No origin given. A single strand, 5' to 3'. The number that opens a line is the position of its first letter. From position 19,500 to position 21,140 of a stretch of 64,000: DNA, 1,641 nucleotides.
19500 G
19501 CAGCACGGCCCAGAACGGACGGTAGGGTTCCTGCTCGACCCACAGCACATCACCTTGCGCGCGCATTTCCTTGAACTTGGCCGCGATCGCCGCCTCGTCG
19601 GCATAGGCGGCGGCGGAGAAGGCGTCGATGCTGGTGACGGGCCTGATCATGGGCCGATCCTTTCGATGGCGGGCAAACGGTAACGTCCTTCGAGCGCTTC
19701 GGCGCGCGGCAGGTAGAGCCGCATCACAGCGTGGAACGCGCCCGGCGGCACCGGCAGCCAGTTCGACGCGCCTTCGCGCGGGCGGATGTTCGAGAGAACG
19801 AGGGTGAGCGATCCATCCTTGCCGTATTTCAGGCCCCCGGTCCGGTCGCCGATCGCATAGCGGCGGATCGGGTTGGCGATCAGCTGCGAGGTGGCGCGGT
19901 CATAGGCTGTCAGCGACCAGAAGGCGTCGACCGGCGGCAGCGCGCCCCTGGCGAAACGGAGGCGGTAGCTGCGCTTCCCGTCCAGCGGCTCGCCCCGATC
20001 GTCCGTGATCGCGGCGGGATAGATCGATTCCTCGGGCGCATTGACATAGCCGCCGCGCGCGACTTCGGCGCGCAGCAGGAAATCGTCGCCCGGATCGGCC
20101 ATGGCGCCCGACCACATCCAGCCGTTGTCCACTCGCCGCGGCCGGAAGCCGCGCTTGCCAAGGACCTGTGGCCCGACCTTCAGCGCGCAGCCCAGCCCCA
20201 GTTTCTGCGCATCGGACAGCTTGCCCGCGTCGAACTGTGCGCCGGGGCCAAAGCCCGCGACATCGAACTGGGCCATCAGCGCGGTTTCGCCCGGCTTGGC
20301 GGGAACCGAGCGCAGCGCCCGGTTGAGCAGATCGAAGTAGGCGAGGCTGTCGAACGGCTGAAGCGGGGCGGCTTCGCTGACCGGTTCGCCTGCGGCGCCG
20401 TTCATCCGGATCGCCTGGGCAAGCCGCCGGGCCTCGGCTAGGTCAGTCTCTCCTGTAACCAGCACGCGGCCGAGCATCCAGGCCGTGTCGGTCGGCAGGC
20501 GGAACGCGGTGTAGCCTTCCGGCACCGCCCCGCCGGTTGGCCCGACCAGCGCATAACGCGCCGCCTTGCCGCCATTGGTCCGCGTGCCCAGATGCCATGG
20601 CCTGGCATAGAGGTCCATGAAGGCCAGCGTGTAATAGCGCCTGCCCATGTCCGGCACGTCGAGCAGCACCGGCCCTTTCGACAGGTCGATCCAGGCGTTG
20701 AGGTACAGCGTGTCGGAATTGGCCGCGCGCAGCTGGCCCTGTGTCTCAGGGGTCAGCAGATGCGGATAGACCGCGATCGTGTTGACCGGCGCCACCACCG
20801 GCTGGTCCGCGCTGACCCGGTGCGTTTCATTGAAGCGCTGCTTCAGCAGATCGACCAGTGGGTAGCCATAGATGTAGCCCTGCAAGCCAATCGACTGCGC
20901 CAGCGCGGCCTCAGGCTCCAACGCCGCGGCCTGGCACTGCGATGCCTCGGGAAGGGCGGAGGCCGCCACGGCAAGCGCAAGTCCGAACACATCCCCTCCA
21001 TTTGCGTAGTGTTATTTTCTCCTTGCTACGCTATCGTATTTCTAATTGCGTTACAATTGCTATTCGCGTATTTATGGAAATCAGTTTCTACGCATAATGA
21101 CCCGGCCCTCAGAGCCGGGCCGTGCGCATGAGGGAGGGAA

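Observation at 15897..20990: DUF1254/DUF1214 - P450 - DUF3604 lipoprotein - NTF2 operon joined by three ATGA overlaps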

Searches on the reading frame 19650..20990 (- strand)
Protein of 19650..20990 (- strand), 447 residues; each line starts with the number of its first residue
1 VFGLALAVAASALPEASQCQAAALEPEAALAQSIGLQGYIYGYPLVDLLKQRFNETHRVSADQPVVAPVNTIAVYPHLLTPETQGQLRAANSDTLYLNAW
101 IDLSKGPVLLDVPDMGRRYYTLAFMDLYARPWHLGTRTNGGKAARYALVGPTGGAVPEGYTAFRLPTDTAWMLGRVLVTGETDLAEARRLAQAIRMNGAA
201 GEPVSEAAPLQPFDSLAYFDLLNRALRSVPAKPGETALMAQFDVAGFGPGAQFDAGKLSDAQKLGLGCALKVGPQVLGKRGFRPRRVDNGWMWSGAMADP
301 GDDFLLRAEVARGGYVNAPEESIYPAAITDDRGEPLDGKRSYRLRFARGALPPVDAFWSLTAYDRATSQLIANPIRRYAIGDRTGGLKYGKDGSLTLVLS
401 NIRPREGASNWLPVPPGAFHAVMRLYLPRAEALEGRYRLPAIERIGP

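Call 3: search_protein_families(library=pfam, proteins=[window:19650-20990:-])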
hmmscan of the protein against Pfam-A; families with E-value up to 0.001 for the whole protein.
window:19650-20990:- (447 aa): 2 families
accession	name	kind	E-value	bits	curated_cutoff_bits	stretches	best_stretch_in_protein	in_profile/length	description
PF06742.16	DUF1214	-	1.4e-35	122.6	25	1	321-429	1-111/112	Protein of unknown function (DUF1214)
PF06863.17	DUF1254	-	1.6e-35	122.6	22.2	1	69-196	1-131/133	Protein of unknown function (DUF1254)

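Call 28: search_solved_structures(query=window:19650-20990:-, max_evalue=1, show_alignments=1)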
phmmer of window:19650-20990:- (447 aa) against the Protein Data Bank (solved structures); distinct sequences matched with E-value up to 1: 3.
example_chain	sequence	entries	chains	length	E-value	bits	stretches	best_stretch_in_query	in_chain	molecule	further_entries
3u07_A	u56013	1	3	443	1.1e-24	90.5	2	315-443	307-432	uncharacterized protein VPA0106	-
3vb9_A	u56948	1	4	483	5.7e-09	38.7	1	84-439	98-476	Uncharacterized protein VPA0735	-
2p3y_A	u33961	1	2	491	5.8e-09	38.7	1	84-442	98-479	Hypothetical protein VPA0735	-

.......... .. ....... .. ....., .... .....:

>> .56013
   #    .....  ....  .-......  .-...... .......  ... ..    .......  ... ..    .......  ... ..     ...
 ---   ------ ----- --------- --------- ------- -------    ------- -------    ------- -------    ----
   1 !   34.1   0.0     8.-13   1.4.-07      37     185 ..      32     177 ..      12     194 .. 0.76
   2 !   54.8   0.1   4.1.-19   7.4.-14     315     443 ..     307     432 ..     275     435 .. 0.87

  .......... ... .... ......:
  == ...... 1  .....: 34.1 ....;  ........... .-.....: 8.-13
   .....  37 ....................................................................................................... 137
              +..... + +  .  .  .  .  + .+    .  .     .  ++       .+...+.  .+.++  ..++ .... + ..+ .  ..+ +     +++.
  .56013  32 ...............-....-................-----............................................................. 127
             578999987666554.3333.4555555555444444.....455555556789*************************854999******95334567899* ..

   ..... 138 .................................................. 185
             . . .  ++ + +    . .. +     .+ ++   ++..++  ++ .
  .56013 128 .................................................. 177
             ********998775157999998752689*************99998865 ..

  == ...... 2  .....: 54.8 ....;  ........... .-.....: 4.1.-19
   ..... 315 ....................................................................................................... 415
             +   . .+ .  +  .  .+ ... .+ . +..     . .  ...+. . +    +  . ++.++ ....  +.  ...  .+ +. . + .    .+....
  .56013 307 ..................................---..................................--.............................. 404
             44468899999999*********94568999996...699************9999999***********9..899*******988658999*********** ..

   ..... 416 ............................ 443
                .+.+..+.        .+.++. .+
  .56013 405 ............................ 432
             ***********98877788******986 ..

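Call 33: search_dna_similar(query=window:19650-20990:-, collection=plasmids, mode=protein, max_rows=15)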
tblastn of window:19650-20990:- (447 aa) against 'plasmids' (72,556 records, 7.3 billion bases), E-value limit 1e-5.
Records with a match: 281; places in all: 410; records where one place covers at least 80% of the query: 236.
Best place of each record, by identity: <60% 281.
By first word of the organism name: Sinorhizobium 96; Rhizobium 64; Ensifer 12; Streptomyces 10; Cupriavidus 7; Rhodococcus 7; Pantoea 6; Burkholderia 6; Synechococcus 5; Mycetohabitans 5; and 34 more.
By predicted mobility (MOB-suite, as given by PLSDB): non-mobilizable 127; conjugative 110; mobilizable 44.
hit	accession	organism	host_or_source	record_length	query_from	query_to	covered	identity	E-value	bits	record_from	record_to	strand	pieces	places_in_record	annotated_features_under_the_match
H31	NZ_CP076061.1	Cupriavidus sp. EM10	Pure-cultured cell,sewage water sludge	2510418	37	445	91%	39.4%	7e-67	239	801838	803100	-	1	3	none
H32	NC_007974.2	Cupriavidus metallidurans CH34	-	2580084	40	443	90%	39.3%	7e-63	227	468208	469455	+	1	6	none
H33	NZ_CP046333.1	Cupriavidus metallidurans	sedimentation pond in a zinc factory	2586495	40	443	90%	39.3%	7e-63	227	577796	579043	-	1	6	none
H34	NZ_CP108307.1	Streptomyces sp. NBC_00015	-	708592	34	442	91%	37.6%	9e-66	236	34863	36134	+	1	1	DUF1254 domain-containing protein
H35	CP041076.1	Bacillus tropicus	Oryctes gigas,whole organism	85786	33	443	92%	36.7%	1e-76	267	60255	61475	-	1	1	DUF1254 domain-containing protein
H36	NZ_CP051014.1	Bacillus tropicus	Oryctes gigas,whole organism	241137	33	443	92%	36.7%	1e-76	267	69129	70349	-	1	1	DUF1254 domain-containing protein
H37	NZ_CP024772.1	Bacillus thuringiensis LM1212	Oryctes gigas,whole organism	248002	33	443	92%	36.7%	1e-76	267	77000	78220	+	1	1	DUF1254 domain-containing protein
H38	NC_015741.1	Roseobacter litoralis Och 149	seaweed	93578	34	447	93%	36.2%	9e-60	218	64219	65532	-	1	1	DUF1254 domain-containing protein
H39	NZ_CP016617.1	Microvirga ossetica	Vicia alpestris,cell culture,nodules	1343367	33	445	92%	36.1%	3e-58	214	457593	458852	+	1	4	none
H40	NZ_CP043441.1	Cupriavidus campinensis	cell culture,soil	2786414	69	446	85%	39.2%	2e-63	229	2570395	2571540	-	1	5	none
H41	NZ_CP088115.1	Sinorhizobium meliloti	cell culture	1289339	32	444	92%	35.8%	1e-55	206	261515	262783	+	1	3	none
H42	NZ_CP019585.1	Sinorhizobium meliloti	Medicago arborea,tissue sample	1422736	34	445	92%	35.8%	2e-65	235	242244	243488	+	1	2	record has no annotation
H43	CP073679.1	Sinorhizobium meliloti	Medicago truncatula,cell culture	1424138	34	445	92%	35.8%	2e-65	235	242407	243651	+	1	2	DUF1254 domain-containing protein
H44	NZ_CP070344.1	Variovorax sp. PDNC026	cell culture,Plastic debris in ...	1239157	44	443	89%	36.5%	6e-53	198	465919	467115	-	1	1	none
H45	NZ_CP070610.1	Rhodococcus koreensis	cell culture,rhizosphere of apple ...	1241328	32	445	93%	35.2%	7e-50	189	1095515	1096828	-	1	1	record has no annotation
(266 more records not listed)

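Call 46: search_protein_families(library=ncbifam, proteins=[window:19650-20990:-], max_evalue=0.00001)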
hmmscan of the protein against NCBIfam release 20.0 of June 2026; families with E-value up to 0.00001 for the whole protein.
window:19650-20990:- (447 aa): 0 families

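Call 66: find_homologous_proteins(query=window:19650-20990:-, max_evalue=1e-10)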
Query window:19650-20990:- (447 aa): 603 proteins with E <= 1e-10 among 8000 candidates; the best 120 are listed.
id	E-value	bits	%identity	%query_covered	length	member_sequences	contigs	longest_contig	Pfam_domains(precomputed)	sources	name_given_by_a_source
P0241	4.3e-298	1007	100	100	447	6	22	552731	PF06742.17,PF06863.18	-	-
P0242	5.7e-267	904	88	100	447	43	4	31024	PF06742.17,PF06863.18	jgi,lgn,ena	jgi:hypothetical protein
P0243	2.0e-264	896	89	97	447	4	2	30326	PF06742.17,PF06863.18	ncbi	-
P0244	7.9e-252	854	85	97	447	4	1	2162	PF06742.17,PF06863.18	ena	-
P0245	3.4e-251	852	84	97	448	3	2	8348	PF06742.17,PF06863.18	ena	-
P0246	1.8e-234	797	78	96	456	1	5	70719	PF06742.17,PF06863.18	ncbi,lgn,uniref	ncbi:DUF1254 domain-containing protein [Novosphingobium sp.]|uniref:DUF1254 domain-containing protei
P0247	1.0e-230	785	77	97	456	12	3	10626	PF06742.17,PF06863.18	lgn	-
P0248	3.0e-230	783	77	100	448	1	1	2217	PF06742.17,PF06863.18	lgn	-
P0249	7.7e-230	782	79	96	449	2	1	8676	PF06742.17,PF06863.18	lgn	-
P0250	1.6e-229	781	78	96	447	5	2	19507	PF06742.17,PF06863.18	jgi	jgi:hypothetical protein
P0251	1.8e-228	777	76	97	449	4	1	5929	PF06742.17,PF06863.18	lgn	-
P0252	6.6e-228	775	77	100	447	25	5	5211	PF06742.17,PF06863.18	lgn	-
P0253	1.1e-226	771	75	97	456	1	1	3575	PF06742.17,PF06863.18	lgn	-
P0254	1.1e-226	771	76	96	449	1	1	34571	PF06742.17,PF06863.18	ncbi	-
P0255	6.1e-226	769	76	97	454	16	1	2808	PF06742.17,PF06863.18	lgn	-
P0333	2.5e-200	684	68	97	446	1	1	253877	PF06742.17,PF06863.18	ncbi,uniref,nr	ncbi:DUF1254 domain-containing protein [Novosphingobium sp.]|uniref:DUF1254 domain-containing protei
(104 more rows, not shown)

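Call 69: find_encoding_contigs(protein=window:19650-20990:-, flank=3000, max_places=4)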
Protein window:19650-20990:- (447 aa): 22 contigs read that carry it; 4 places shown.
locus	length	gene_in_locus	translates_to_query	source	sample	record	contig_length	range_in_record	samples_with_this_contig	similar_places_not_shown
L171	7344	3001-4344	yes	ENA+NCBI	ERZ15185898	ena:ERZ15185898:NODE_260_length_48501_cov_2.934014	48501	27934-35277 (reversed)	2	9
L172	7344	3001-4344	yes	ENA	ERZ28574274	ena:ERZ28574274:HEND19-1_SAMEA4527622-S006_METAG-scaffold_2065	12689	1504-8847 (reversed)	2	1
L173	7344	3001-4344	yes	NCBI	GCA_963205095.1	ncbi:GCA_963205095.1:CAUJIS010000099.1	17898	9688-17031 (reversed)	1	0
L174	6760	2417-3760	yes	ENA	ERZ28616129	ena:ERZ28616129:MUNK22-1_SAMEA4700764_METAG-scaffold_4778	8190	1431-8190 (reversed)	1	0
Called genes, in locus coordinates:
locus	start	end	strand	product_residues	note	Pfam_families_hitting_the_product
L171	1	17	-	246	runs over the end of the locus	PF00106:adh_short, PF08659:KR, PF13561:adh_short_C2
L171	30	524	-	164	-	PF13577:SnoaL_4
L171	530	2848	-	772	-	PF07715:Plug, PF00593:TonB_dep_Rec_b-barrel, PF14905:OMP_b-brl_3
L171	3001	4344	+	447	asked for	PF06863:DUF1254, PF06742:DUF1214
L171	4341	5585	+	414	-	PF00067:p450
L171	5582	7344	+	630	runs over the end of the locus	PF12228:DUF3604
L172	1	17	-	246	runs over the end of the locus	PF00106:adh_short, PF08659:KR (weak), PF13561:adh_short_C2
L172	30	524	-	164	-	PF13577:SnoaL_4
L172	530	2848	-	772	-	PF07715:Plug, PF00593:TonB_dep_Rec_b-barrel, PF14905:OMP_b-brl_3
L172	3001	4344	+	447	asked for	PF06863:DUF1254, PF06742:DUF1214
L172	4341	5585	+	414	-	PF00067:p450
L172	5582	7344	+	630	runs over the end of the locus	PF12228:DUF3604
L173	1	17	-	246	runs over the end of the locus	PF00106:adh_short, PF08659:KR, PF13561:adh_short_C2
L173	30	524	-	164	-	PF13577:SnoaL_4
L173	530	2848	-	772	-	PF07715:Plug, PF00593:TonB_dep_Rec_b-barrel, PF14905:OMP_b-brl_3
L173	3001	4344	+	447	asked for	PF06863:DUF1254, PF06742:DUF1214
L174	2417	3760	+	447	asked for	PF06863:DUF1254, PF06742:DUF1214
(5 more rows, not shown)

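Call 72: predict_structure(alignment_id=A2)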
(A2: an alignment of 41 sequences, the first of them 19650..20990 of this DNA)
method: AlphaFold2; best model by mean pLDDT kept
length: 447 residues; sequences in the alignment: 41
mean_pLDDT: 91.1   pTM: 0.87
mean pLDDT of the five models: 91.1, 89.7, 89.5, 88.4, 88.3
residues with pLDDT >= 90: 345; 70-90: 82; 50-70: 10; < 50: 10
segments of 3 or more residues with pLDDT < 50: 1-10
pLDDT, mean of each block of 10 residues (from residue 1): 38 85 91 96 94 93 88 92 82 93 97 97 92 94 98 97 97 92 93 97 94 95 95 91 96 94 96 85 79 76 83 80 93 96 97 97 92 94 94 97 94 97 95 93 90
secondary structure, 60 per line:
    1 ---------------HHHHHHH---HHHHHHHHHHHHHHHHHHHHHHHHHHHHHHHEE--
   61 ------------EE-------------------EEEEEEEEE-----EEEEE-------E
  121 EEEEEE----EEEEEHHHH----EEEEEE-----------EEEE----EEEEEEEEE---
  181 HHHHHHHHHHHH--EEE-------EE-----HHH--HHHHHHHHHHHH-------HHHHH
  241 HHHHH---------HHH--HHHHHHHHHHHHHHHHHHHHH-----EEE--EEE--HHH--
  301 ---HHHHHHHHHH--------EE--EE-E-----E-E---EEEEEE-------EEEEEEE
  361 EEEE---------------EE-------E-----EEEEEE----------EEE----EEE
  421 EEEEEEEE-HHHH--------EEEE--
elements in order: H16-22 H26-56 E94-102 E108-112 E120-126 E131-135 H136-139 E144-149 E161-164 E169-177 H181-192 E195-197 H217-228 H236-245 H260-280 E286-288 E291-293 H304-313 E341-346 E354-364 E395-400 E411-413 E418-428 H430-433 E442-445

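Call 75: get_annotated_region(hit=H43, flank=3000)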
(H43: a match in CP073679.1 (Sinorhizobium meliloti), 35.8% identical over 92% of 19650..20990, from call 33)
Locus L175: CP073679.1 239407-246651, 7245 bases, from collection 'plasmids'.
description: Sinorhizobium meliloti strain ABS7 plasmid pSymA, complete sequence
organism: Sinorhizobium meliloti (NCBI taxid 382)
taxonomy: Bacteria; Pseudomonadota; Alphaproteobacteria; Hyphomicrobiales; Rhizobiaceae; Sinorhizobium; Sinorhizobium meliloti
host: -; source: Medicago truncatula,cell culture; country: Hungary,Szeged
typing (MOB-suite, as given by PLSDB): conjugative; relaxase MOBQ; mating-pair formation MPF_T
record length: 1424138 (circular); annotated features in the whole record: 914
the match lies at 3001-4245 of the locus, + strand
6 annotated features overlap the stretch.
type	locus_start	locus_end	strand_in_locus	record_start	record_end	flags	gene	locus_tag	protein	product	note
CDS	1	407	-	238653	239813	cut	-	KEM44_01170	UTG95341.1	ImmA/IrrE family metallo-endopeptidase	-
CDS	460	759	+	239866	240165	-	-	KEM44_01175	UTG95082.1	hypothetical protein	-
CDS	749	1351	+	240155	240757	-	-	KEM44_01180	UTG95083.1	hypothetical protein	-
CDS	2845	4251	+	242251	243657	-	-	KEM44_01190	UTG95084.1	DUF1254 domain-containing protein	-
CDS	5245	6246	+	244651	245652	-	-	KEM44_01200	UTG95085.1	NAD(P)H-quinone oxidoreductase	-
CDS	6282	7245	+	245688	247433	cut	-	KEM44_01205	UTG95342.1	acetolactate synthase catalytic subunit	-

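Call 76: get_annotated_region(hit=H38, flank=3000)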
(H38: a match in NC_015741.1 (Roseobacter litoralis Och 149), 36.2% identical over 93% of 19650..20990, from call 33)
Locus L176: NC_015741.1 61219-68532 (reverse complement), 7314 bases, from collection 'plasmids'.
description: Roseobacter litoralis Och 149 plasmid pRLO149_94, complete sequence
organism: Roseobacter litoralis Och 149 (NCBI taxid 391595)
taxonomy: Bacteria; Pseudomonadota; Alphaproteobacteria; Rhodobacterales; Roseobacteraceae; Roseobacter; Roseobacter litoralis; Roseobacter litoralis Och 149
host: -; source: seaweed; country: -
typing (MOB-suite, as given by PLSDB): non-mobilizable; replicon rep_cluster_376
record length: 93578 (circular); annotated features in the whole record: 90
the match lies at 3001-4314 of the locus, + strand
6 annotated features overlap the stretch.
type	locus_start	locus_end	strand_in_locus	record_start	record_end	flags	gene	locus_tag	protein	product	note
CDS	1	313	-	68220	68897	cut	-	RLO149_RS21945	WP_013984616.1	Crp/Fnr family transcriptional regulator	GO:0006355 - regulation of DNA-templated transcription [Evidence IEA]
CDS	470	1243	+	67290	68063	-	-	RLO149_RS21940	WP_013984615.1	hypothetical protein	-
CDS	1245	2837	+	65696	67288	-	-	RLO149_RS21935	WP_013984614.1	arylsulfatase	-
CDS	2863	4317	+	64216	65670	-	-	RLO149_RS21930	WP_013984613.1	DUF1254 domain-containing protein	-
CDS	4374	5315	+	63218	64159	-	-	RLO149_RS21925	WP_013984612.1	transporter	-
CDS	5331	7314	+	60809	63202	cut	-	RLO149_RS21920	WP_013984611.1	arylsulfatase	-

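Call 77: get_annotated_region(hit=H35, flank=3000)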
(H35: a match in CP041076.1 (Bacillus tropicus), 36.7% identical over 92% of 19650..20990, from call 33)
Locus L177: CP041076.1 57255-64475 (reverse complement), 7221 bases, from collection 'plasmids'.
description: Bacillus tropicus strain LM1212-W3 plasmid p3, complete sequence
organism: Bacillus tropicus (NCBI taxid 2026188)
taxonomy: Bacteria; Bacillota; Bacilli; Bacillales; Bacillaceae; Bacillus; Bacillus tropicus
host: -; source: Oryctes gigas,whole organism; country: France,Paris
typing (MOB-suite, as given by PLSDB): non-mobilizable
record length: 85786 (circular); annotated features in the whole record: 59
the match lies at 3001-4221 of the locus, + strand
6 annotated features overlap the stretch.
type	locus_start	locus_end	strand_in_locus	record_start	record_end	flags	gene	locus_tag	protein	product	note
CDS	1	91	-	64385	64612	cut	-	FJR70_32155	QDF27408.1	aspartyl-phosphate phosphatase Spo0E family protein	-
CDS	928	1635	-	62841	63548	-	-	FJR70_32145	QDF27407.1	IS6 family transposase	-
CDS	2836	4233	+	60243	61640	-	-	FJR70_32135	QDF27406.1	DUF1254 domain-containing protein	-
CDS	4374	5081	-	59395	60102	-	-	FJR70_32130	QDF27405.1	IS6 family transposase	-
CDS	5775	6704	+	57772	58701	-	-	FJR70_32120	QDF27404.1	Rpn family recombination-promoting nuclease/putative transposase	-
CDS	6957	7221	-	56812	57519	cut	-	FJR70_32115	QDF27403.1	IS6 family transposase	-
